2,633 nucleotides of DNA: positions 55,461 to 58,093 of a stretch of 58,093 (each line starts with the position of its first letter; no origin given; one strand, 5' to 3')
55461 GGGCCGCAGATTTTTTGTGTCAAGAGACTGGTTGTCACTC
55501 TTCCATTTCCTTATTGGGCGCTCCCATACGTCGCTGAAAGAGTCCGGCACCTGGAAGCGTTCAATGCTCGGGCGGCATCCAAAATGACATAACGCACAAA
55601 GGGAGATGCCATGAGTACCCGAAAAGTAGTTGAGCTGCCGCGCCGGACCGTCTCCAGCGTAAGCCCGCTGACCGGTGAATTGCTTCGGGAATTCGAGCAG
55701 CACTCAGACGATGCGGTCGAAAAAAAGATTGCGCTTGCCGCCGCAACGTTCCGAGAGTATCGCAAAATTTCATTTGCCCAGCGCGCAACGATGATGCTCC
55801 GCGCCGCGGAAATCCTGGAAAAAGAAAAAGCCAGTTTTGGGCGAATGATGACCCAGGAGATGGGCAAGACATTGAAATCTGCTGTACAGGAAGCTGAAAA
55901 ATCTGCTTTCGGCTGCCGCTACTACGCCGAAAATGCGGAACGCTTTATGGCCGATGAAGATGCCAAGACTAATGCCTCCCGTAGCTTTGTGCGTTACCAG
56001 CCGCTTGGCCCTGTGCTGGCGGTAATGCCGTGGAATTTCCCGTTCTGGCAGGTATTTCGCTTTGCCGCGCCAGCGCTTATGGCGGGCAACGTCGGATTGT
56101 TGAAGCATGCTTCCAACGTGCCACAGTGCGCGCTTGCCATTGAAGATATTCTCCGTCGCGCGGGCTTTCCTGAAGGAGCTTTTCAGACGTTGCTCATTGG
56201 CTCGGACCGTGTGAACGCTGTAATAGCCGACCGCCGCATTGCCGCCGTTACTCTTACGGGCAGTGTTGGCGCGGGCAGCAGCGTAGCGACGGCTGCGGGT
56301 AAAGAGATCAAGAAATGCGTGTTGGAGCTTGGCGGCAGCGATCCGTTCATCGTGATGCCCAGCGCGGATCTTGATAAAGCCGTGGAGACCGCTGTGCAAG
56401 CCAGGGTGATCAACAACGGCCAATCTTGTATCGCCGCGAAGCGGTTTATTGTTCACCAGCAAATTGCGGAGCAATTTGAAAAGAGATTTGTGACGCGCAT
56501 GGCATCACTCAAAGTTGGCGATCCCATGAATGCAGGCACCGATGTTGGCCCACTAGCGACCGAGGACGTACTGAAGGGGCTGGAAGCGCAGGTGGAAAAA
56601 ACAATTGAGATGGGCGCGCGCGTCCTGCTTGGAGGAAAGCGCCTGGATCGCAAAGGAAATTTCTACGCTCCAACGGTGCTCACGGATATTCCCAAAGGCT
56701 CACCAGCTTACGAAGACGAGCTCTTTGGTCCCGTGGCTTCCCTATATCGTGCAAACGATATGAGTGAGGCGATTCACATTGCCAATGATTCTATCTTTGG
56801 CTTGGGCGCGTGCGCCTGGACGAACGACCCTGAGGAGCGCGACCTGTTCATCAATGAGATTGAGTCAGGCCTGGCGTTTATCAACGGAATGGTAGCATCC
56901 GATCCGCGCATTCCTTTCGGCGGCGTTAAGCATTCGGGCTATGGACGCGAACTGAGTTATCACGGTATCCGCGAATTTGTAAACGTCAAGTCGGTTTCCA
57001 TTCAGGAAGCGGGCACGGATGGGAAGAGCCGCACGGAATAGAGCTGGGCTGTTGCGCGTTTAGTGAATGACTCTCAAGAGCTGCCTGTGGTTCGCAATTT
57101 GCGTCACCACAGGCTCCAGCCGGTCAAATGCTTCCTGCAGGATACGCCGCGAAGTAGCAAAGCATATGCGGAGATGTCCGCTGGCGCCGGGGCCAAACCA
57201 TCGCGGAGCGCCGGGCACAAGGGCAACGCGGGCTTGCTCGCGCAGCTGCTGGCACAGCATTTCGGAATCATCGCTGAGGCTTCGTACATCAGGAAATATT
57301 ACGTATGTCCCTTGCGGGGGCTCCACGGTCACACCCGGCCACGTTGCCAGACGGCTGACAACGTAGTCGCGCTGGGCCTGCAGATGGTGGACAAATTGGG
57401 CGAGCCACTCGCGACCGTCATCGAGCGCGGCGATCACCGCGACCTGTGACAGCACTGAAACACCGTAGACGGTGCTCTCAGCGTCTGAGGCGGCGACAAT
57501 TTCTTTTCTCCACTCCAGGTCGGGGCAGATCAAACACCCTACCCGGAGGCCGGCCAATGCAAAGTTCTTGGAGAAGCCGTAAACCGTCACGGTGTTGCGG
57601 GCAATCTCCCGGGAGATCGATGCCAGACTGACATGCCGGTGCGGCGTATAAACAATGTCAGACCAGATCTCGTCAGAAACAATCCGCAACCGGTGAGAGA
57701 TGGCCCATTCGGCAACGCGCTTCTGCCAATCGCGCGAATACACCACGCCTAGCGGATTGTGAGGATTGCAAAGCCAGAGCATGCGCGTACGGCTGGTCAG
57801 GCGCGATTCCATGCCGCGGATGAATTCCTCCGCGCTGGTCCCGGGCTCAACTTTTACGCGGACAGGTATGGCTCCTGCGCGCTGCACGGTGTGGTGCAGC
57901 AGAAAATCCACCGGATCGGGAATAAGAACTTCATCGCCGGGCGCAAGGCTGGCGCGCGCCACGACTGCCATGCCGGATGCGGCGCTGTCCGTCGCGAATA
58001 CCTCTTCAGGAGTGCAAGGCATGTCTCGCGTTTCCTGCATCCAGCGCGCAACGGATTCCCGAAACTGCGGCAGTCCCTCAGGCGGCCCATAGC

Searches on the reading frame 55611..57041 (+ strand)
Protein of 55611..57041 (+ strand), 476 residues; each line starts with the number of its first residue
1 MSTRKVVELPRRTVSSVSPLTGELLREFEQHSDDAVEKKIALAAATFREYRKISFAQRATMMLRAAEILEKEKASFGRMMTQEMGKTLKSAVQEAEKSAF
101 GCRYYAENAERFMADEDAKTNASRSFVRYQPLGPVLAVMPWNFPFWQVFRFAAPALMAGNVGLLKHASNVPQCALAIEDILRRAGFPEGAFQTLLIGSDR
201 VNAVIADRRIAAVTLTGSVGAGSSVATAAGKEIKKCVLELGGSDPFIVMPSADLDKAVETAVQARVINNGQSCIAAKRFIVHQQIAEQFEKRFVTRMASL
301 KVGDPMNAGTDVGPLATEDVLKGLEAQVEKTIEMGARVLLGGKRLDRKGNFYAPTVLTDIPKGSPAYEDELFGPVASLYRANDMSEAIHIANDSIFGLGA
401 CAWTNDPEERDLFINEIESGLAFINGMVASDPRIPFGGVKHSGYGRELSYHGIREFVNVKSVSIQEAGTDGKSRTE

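Call 66: search_protein_families(library=pfam, proteins=[window:55611-57041:+], max_evalue=0.00001)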
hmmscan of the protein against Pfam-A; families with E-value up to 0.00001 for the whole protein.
window:55611-57041:+ (476 aa): 1 family
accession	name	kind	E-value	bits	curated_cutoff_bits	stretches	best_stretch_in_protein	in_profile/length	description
PF00171.27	Aldedh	-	5e-135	451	23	1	12-462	7-461/461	Aldehyde dehydrogenase family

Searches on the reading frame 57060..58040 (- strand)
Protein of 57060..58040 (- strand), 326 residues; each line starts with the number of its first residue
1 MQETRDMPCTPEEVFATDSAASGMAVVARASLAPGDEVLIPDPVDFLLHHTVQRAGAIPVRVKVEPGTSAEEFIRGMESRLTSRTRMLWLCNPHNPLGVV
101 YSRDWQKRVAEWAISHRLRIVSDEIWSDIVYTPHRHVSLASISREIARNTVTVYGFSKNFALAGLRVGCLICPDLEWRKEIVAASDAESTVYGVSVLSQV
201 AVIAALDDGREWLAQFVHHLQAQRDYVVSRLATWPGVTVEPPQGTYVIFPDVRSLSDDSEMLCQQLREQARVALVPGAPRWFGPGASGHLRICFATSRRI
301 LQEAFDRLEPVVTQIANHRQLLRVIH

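Call 66: search_protein_families(library=pfam, proteins=[window:57060-58040:-], max_evalue=0.00001)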
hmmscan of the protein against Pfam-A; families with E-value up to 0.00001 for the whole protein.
window:57060-58040:- (326 aa): 1 family
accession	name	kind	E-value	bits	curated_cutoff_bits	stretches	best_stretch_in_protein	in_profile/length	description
PF00155.27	Aminotran_1_2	-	4.4e-44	151.6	19.7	1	8-308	62-361/361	Aminotransferase class I and II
